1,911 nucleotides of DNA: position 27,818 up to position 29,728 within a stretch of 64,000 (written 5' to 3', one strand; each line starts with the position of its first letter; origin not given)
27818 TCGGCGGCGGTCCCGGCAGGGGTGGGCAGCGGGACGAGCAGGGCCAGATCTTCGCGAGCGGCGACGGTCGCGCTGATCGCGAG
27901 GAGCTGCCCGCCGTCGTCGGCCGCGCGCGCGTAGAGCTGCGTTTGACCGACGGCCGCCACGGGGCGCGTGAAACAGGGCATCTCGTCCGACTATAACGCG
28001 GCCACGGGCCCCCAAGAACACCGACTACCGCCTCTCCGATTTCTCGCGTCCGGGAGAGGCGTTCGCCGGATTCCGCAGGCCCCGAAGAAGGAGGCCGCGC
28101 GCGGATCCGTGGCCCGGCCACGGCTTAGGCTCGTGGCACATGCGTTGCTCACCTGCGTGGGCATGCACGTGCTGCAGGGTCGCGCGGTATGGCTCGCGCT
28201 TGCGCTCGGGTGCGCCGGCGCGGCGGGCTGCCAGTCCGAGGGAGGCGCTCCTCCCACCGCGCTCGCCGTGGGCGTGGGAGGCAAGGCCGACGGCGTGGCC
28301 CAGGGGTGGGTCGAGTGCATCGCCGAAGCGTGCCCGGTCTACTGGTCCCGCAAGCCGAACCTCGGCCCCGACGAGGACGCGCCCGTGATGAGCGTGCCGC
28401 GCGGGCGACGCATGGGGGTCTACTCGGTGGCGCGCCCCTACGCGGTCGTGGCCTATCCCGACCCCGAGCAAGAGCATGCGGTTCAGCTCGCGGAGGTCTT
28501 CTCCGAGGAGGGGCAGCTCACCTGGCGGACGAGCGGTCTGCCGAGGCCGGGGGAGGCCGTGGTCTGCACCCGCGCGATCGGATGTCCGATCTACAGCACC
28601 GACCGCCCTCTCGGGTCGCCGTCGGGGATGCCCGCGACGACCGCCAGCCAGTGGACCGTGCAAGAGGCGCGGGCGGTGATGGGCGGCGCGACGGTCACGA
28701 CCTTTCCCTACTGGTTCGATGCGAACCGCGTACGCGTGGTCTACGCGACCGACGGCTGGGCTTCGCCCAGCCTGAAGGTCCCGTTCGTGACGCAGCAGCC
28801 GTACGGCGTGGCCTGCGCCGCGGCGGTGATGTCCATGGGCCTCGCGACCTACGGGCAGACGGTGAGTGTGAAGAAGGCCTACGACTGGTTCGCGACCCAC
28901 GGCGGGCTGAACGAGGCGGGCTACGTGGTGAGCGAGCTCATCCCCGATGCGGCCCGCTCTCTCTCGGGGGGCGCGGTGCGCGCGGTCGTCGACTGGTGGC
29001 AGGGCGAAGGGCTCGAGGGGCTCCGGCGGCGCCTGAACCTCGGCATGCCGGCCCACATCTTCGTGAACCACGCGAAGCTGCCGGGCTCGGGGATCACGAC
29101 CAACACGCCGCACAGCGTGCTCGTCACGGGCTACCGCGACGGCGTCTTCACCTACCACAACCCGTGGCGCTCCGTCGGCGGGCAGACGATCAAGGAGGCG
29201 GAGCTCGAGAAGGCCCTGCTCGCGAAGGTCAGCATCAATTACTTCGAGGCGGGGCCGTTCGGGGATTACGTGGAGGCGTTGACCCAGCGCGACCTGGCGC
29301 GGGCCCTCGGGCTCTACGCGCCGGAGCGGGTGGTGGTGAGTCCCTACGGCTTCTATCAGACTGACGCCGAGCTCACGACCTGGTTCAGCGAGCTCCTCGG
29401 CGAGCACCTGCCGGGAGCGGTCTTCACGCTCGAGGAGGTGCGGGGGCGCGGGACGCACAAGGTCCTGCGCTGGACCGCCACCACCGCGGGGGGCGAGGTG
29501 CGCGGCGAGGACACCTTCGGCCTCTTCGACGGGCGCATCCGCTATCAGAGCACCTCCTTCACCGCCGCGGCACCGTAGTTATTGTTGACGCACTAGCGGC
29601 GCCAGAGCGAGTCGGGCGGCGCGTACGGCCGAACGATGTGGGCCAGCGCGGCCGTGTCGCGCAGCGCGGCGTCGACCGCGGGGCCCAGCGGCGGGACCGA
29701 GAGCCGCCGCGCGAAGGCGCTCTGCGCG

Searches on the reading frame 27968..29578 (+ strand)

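Call 52: search_protein_families(library=pfam, proteins=[window:27968-29578:+], max_evalue=0.0001)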
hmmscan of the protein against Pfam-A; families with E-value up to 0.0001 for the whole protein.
window:27968-29578:+ (536 aa): 2 families
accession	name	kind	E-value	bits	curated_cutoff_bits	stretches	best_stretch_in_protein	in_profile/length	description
PF12680.13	SnoaL_2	-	9.9e-09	36.2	27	1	433-525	3-100/102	SnoaL-like domain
PF13529.12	Peptidase_C39_2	-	1e-08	36.3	24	1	269-400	1-143/143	Peptidase_C39 like family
